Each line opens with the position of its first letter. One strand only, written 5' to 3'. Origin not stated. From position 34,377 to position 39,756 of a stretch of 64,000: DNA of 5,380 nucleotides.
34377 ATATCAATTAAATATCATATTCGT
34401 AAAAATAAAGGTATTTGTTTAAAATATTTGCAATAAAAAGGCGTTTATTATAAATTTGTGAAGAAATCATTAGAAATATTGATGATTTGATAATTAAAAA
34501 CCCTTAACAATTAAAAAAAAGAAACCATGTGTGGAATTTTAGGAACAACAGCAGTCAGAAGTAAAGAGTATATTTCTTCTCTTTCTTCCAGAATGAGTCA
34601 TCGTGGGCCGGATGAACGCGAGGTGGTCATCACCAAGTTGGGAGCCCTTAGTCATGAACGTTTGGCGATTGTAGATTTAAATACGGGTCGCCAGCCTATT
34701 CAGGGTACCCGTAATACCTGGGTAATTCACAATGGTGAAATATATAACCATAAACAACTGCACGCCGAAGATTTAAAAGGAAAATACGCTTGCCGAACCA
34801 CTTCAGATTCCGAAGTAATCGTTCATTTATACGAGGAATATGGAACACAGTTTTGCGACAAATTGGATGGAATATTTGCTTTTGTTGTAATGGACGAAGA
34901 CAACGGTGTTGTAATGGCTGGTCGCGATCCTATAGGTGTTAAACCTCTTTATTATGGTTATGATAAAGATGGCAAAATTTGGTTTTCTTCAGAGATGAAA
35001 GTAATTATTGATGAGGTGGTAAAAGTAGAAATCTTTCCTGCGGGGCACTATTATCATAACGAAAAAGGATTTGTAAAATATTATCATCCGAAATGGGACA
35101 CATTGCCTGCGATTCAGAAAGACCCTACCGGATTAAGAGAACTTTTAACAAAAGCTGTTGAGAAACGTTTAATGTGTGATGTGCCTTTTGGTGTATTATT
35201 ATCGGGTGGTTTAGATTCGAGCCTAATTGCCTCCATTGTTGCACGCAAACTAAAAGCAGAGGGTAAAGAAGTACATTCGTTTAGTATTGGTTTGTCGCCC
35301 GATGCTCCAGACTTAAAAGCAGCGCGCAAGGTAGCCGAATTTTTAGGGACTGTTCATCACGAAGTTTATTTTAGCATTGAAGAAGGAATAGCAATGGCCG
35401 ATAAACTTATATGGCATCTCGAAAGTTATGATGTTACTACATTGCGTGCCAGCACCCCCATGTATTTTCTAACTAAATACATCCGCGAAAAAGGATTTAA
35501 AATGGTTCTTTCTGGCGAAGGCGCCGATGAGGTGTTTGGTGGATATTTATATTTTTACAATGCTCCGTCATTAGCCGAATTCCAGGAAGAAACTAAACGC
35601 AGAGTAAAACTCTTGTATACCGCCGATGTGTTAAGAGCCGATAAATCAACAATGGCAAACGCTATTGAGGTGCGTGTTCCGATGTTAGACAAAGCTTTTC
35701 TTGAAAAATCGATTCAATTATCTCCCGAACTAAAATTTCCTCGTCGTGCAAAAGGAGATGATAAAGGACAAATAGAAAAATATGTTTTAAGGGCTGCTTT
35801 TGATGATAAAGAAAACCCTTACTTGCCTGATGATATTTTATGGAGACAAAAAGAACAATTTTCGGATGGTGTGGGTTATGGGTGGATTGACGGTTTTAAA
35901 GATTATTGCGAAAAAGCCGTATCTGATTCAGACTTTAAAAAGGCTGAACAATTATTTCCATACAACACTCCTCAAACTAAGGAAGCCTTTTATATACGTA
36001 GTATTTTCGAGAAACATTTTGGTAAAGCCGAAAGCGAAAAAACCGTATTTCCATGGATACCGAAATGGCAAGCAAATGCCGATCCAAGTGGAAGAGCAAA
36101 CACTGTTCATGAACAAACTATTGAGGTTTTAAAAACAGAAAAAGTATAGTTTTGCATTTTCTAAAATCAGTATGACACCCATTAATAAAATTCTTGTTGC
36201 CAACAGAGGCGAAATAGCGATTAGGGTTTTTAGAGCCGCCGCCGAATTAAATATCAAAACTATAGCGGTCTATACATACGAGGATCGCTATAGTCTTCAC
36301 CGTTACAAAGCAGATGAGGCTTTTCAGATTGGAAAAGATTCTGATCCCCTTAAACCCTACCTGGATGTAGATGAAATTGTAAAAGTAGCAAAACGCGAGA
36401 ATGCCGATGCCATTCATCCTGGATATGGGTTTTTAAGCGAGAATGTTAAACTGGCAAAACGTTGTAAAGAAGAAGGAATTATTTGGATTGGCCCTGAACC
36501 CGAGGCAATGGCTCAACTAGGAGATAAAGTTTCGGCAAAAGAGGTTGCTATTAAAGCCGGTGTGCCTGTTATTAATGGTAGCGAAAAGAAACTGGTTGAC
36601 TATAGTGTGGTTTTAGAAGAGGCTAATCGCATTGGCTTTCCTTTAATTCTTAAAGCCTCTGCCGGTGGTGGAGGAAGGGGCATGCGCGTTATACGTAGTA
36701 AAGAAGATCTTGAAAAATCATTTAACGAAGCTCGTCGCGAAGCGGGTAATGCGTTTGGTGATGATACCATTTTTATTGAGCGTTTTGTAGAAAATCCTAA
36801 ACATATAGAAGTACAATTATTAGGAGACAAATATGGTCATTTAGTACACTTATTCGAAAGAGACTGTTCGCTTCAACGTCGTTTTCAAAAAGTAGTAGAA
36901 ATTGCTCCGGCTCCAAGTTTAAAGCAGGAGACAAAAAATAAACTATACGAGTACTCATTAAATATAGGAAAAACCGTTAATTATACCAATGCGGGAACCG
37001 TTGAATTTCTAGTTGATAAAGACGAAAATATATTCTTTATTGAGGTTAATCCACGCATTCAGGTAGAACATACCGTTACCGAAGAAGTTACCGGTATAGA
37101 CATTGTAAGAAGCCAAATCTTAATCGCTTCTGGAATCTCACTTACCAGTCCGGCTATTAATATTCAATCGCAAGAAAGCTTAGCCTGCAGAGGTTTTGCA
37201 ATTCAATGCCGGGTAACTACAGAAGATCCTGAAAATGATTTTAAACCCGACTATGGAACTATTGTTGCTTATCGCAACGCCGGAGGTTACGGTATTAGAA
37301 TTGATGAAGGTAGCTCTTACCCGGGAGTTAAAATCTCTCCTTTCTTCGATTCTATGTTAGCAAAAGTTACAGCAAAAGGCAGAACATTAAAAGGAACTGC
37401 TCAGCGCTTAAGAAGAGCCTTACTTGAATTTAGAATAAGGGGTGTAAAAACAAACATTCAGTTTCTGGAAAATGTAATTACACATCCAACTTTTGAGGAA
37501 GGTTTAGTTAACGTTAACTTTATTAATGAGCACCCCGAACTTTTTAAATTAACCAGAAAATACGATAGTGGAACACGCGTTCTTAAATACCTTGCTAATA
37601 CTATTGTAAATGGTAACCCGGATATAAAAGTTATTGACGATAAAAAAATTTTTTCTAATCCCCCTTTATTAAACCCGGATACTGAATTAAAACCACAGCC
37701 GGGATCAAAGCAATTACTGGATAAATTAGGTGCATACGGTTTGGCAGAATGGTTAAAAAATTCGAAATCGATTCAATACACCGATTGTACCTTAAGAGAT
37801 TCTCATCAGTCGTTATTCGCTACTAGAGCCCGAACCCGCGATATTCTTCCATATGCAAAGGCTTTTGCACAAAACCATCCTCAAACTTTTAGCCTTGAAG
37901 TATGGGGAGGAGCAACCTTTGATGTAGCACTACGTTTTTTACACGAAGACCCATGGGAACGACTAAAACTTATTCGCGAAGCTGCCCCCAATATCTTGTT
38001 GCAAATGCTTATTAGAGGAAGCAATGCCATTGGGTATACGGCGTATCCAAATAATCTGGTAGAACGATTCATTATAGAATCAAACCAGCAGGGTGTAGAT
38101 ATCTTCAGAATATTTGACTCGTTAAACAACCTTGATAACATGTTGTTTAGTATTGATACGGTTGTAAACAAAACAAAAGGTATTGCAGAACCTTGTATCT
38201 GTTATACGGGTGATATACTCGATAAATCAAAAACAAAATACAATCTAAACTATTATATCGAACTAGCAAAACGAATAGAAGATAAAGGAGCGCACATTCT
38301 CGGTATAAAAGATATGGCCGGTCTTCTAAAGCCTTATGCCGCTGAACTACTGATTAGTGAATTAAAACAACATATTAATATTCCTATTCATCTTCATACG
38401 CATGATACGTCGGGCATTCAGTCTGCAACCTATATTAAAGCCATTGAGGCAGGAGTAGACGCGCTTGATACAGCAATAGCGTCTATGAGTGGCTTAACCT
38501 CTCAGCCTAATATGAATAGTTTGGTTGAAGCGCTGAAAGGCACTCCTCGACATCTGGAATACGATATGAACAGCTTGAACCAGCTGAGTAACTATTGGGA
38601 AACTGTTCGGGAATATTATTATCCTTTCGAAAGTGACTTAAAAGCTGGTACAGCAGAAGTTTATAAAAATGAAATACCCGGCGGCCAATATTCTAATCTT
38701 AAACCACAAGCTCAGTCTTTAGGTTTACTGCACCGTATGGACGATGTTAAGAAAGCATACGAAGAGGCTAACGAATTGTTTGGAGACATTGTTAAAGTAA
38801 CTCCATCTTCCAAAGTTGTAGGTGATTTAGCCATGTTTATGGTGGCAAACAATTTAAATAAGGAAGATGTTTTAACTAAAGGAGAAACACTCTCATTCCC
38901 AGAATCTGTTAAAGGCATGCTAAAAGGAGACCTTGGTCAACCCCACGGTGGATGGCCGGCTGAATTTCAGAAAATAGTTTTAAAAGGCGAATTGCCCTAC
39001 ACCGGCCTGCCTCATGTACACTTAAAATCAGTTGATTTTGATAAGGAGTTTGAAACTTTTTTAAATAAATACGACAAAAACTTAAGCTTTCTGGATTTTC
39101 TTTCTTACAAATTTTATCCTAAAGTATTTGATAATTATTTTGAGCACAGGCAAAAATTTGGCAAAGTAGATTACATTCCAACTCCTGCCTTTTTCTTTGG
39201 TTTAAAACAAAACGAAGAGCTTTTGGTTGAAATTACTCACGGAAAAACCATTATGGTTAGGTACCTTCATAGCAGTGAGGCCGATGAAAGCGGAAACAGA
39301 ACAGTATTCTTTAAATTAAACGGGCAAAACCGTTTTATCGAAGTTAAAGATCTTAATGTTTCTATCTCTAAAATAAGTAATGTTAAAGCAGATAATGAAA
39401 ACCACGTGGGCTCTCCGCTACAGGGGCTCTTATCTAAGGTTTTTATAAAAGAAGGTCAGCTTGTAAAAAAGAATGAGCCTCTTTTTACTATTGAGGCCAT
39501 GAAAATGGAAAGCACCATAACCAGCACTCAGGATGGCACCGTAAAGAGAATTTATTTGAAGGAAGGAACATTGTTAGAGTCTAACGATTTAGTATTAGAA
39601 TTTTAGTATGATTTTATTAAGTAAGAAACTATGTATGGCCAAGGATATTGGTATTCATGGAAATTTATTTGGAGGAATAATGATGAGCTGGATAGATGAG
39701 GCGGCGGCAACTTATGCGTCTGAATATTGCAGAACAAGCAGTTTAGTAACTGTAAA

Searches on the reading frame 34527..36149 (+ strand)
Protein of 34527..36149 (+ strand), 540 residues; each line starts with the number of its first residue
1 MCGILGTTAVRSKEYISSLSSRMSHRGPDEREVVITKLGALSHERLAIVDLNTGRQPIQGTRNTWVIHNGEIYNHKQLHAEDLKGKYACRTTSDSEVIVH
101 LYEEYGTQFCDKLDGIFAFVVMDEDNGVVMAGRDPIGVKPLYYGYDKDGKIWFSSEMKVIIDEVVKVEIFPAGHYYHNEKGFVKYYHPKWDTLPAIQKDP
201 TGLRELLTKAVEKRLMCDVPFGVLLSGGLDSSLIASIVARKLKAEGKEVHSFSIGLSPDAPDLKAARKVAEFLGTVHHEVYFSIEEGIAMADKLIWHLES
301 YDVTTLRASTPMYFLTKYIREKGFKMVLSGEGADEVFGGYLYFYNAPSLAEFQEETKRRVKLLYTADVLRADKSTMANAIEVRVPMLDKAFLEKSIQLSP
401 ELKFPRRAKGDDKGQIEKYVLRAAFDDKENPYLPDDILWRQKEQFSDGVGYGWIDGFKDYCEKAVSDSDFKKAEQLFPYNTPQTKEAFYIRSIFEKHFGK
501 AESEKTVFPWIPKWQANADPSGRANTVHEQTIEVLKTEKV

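Call 85: search_protein_families(library=pfam, proteins=[window:34527-36149:+], max_evalue=0.00001)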
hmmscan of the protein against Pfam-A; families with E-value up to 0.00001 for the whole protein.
window:34527-36149:+ (540 aa): 4 families
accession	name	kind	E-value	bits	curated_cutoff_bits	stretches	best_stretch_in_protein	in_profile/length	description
PF00733.27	Asn_synthase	-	1.5e-78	265.3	21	2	203-350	2-144/354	Asparagine synthase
PF13537.11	GATase_7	-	5.5e-39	133.4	25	1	43-160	1-121/123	Glutamine amidotransferase domain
PF13522.11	GATase_6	-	1e-32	113.3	27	1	28-156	1-130/130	Glutamine amidotransferase domain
PF12481.13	DUF3700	-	4.9e-12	46.3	27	1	108-195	124-212/228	Aluminium induced protein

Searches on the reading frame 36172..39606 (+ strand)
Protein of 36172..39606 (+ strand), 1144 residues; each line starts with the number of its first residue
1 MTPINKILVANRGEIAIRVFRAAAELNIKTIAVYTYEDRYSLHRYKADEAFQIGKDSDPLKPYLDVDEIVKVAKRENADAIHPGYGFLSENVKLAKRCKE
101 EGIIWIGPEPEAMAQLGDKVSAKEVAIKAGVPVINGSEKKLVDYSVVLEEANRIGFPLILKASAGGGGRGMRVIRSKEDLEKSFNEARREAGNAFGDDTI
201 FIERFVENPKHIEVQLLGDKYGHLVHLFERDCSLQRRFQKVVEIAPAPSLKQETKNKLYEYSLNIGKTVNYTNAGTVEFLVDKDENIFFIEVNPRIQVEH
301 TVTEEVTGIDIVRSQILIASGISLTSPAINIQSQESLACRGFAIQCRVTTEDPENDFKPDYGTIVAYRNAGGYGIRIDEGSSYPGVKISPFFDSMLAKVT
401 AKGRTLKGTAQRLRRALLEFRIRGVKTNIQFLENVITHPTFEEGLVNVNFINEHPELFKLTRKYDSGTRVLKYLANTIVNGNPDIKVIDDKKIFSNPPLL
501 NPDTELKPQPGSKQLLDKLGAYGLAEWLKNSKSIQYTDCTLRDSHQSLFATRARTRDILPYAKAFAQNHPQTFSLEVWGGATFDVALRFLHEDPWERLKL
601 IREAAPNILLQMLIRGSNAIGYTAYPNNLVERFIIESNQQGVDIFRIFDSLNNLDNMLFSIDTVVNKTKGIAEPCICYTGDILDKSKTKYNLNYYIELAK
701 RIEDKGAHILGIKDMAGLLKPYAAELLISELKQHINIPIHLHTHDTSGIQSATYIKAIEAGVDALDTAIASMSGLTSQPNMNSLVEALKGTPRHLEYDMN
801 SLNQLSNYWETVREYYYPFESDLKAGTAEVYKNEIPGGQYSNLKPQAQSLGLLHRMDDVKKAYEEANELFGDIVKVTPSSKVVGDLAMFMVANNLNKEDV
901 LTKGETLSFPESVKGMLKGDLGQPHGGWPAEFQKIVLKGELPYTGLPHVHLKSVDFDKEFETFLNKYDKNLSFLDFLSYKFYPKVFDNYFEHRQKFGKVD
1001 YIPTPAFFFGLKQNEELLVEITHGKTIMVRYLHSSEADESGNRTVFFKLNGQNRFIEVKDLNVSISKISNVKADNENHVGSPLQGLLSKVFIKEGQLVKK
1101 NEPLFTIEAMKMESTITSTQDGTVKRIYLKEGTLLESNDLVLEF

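Call 85: search_protein_families(library=pfam, proteins=[window:36172-39606:+], max_evalue=0.00001)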
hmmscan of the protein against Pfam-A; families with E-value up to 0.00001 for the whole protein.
window:36172-39606:+ (1144 aa): 9 families
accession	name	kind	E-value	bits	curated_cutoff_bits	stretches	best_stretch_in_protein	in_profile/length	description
PF02436.23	PYC_OADA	-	7.3e-72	241.8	27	1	830-1029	1-200/201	Conserved carboxylase domain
PF02786.22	CPSase_L_D2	-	1.2e-70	237.7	19.8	1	118-325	1-209/211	Carbamoyl-phosphate synthase L chain, ATP binding domain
PF00289.28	Biotin_carb_N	-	4.6e-43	146.6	25.5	1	4-113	2-110/110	Biotin carboxylase, N-terminal domain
PF02785.25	Biotin_carb_C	-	1.6e-30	105.8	32.4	1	345-452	1-107/108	Biotin carboxylase C-terminal domain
PF00364.28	Biotin_lipoyl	-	7e-15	55.1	22.1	1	1079-1143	3-72/73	Biotin-requiring enzyme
PF00682.25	HMGL-like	-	2.4e-13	50.6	29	1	687-807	136-258/260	HMGL-like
PF07478.18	Dala_Dala_lig_C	-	2.3e-11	44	24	1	140-294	21-174/204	D-ala D-ala ligase C-terminus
PF02222.28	ATP-grasp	-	6e-10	39.5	27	1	148-296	23-163/179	ATP-grasp domain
PF13535.11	ATP-grasp_4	-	5.6e-06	26.5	27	0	154-296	1-152/160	ATP-grasp domain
